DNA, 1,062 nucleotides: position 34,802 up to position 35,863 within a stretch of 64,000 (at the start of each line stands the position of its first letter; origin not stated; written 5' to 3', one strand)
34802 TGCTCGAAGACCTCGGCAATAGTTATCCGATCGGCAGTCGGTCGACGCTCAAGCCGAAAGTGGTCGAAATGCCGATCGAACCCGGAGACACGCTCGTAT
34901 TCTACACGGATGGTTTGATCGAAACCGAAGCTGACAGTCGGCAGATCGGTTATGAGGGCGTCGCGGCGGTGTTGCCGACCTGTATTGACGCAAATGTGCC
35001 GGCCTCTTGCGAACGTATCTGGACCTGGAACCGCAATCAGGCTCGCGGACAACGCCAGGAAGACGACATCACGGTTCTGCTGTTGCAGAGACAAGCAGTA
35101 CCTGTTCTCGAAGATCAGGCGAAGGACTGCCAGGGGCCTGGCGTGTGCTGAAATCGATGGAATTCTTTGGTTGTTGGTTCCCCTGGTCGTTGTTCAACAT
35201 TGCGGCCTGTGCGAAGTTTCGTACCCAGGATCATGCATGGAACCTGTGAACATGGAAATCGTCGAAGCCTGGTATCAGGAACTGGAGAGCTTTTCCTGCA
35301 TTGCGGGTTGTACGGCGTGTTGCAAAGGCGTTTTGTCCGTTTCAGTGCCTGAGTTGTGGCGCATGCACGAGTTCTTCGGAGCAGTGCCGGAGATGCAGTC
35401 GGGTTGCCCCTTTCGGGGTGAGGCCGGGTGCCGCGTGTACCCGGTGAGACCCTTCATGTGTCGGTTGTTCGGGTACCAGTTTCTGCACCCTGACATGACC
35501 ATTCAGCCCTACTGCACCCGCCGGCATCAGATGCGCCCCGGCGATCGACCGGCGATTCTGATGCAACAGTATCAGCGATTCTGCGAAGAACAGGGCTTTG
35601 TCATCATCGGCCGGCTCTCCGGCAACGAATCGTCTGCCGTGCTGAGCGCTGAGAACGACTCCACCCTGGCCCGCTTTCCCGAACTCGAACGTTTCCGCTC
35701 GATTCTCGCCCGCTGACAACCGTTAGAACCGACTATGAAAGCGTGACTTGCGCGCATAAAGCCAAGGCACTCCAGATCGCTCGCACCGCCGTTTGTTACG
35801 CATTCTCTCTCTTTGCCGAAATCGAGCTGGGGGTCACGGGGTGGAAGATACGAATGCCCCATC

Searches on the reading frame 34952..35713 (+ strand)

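Call 8: search_protein_families(library=pfam, proteins=[window:34952-35713:+], max_evalue=0.01)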
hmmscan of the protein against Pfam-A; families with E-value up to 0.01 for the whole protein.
window:34952-35713:+ (254 aa): 1 family
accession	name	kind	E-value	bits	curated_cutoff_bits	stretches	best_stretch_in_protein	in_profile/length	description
PF03692.20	CxxCxxCC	-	0.00044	21.3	23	1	116-188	2-84/85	Putative zinc- or iron-chelating domain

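Call 75: search_protein_families(library=ncbifam, proteins=[window:34952-35713:+], max_evalue=0.001)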
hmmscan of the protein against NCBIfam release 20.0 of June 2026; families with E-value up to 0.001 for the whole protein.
window:34952-35713:+ (254 aa): 0 families
